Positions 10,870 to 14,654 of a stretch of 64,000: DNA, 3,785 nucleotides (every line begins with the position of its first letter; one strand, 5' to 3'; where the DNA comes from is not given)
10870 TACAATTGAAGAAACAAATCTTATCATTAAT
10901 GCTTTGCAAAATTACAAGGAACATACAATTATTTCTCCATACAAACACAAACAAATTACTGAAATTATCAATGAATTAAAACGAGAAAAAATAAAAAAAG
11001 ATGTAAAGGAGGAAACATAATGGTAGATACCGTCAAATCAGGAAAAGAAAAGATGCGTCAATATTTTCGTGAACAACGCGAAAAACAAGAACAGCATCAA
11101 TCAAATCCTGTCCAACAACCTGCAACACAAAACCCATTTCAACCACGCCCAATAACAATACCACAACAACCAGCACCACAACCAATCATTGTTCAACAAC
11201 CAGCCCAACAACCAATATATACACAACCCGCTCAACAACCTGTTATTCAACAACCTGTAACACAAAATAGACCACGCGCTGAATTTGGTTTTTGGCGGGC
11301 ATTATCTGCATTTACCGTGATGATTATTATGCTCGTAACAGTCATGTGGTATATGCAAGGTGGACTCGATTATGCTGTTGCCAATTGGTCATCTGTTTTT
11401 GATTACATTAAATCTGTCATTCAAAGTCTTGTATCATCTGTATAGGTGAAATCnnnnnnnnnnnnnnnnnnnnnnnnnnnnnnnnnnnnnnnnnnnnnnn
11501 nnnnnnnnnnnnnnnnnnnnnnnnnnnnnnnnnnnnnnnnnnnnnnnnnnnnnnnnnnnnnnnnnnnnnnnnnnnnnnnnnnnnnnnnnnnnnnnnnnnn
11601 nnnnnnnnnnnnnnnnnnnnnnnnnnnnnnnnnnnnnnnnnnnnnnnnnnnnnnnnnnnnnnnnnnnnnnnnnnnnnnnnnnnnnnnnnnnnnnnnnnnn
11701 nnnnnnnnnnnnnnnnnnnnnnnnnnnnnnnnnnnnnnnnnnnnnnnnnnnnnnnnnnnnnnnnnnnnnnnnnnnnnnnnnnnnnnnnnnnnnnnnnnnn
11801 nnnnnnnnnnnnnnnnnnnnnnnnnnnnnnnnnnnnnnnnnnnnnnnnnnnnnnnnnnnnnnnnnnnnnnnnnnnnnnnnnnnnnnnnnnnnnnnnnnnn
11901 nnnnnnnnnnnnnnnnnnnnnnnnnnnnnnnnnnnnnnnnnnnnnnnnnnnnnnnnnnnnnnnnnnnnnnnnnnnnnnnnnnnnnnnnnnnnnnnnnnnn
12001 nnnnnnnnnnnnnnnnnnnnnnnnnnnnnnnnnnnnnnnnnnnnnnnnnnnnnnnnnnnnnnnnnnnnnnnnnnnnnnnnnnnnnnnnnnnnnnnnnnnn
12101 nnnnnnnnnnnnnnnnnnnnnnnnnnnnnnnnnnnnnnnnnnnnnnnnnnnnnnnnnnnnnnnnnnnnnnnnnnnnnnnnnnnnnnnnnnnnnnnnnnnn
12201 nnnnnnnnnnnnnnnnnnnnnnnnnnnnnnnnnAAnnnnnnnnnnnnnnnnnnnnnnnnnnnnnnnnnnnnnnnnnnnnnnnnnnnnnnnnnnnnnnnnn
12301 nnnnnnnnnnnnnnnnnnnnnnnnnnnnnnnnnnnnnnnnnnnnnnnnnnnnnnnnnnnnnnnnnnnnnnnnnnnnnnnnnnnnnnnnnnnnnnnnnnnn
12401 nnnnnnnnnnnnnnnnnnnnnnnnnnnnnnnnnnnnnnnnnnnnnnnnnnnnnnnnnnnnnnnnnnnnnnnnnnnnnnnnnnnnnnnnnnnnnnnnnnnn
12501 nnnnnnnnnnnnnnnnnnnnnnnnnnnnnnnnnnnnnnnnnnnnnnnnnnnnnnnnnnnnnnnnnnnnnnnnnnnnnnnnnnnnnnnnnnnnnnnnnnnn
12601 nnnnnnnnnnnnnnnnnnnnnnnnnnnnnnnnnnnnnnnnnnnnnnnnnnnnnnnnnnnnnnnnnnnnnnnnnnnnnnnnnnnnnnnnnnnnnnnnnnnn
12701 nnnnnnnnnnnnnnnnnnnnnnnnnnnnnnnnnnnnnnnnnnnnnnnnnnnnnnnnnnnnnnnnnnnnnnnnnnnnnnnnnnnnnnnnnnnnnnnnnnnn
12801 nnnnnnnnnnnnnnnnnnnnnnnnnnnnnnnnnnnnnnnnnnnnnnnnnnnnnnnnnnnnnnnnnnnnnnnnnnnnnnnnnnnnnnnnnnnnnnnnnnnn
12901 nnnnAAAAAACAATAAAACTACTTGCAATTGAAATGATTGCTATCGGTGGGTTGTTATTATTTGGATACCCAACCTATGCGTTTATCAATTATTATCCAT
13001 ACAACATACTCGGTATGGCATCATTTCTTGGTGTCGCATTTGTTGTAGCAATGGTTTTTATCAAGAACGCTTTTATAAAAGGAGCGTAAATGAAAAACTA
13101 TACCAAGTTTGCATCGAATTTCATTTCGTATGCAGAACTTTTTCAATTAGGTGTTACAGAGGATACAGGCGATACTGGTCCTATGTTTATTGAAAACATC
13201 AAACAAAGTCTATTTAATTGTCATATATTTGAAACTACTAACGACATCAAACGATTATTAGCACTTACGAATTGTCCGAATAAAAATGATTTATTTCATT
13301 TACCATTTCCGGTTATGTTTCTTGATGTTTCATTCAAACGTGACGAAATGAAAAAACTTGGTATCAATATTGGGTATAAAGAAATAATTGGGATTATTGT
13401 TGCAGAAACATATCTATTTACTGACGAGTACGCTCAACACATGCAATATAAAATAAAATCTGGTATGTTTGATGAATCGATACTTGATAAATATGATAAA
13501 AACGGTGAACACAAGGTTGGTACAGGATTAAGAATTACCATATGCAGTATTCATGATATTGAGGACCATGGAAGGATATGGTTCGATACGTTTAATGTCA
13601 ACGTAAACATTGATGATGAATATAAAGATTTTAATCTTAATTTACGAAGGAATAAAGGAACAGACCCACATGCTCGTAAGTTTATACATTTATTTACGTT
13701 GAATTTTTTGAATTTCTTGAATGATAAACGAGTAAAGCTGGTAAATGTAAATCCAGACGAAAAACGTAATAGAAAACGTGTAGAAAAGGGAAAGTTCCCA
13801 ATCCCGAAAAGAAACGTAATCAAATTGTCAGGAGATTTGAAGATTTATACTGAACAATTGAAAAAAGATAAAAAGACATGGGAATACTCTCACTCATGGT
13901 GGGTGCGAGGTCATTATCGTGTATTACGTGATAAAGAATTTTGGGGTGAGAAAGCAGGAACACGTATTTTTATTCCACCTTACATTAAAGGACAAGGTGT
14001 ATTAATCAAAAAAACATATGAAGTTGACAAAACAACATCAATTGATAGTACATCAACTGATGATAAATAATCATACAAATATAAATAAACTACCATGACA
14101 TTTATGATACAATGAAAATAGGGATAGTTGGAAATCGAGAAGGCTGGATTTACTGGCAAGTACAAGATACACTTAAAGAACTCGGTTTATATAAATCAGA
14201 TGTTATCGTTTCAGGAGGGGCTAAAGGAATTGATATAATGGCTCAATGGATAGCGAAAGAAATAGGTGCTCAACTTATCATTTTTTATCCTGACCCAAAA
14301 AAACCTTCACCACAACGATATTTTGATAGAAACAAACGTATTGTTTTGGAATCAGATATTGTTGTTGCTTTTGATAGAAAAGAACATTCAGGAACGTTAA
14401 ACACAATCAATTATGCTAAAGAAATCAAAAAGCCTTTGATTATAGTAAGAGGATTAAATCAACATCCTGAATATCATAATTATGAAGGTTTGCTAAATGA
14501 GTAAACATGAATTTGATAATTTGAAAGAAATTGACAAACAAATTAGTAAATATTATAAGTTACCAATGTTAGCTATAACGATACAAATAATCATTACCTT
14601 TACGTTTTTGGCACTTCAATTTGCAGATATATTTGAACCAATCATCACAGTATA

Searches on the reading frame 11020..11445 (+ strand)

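Call 23: search_protein_families(library=pfam, proteins=[window:11020-11445:+], max_evalue=0.01)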
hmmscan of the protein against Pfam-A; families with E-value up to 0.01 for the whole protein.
window:11020-11445:+ (141 aa): 1 family
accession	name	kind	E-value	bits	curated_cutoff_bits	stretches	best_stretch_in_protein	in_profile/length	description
PF13388.11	DUF4106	-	9.7e-07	28.8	27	1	24-94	202-267/431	Protein of unknown function (DUF4106)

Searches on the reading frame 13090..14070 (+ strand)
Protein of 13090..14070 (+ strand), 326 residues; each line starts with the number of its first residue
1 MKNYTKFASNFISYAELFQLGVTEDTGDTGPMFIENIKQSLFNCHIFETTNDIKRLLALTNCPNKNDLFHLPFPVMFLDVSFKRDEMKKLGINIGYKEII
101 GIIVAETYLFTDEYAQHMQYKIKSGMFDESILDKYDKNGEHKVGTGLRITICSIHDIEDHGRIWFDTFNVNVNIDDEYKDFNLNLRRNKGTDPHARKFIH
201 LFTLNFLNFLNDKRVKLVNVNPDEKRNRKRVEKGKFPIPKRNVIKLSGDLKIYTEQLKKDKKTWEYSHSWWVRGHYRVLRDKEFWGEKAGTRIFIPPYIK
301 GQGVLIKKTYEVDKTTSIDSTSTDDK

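Call 6: search_protein_families(library=pfam, proteins=[window:13090-14070:+], max_evalue=0.001)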
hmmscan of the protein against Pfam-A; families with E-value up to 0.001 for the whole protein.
window:13090-14070:+ (326 aa): 0 families

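Call 43: search_protein_families(library=ncbifam, proteins=[window:13090-14070:+], max_evalue=0.01)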
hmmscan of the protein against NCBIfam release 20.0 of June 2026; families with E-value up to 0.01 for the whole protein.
window:13090-14070:+ (326 aa): 0 families

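Call 52: search_protein_families(library=phrogs, proteins=[window:13090-14070:+], max_evalue=0.01)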
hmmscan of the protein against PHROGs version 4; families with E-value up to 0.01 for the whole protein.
window:13090-14070:+ (326 aa): 3 families
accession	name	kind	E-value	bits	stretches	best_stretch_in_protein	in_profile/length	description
phrog_10678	-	unknown function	9.8e-06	26.8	1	227-311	139-213/214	-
phrog_15934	-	unknown function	0.0017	19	1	231-301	220-288/305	-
phrog_19632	-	unknown function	0.0066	17.4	0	103-189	10-92/149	-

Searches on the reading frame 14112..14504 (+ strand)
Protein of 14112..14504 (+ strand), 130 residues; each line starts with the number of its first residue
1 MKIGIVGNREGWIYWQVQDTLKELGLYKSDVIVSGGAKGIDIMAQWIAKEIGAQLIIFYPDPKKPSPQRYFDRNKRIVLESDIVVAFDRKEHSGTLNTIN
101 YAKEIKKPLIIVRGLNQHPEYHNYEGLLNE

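Call 23: search_protein_families(library=pfam, proteins=[window:14112-14504:+], max_evalue=0.01)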
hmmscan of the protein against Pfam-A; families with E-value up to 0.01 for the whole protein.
window:14112-14504:+ (130 aa): 4 families
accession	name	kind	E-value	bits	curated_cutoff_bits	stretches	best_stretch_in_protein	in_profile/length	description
PF02481.21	DNA_processg_A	-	2.4e-13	50.2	29.6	2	54-123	129-198/212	DNA recombination-mediator protein A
PF18306.6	LDcluster4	-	3.1e-05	24.1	26.3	1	2-116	3-125/151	SLOG cluster4 family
PF10686.14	YAcAr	-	6.3e-05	23.2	28.2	1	27-63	28-64/66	YspA, cpYpsA-related SLOG family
PF12694.12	cpYpsA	-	0.00012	22.3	26.2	1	68-118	51-101/145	Circularly permutated YpsA SLOG family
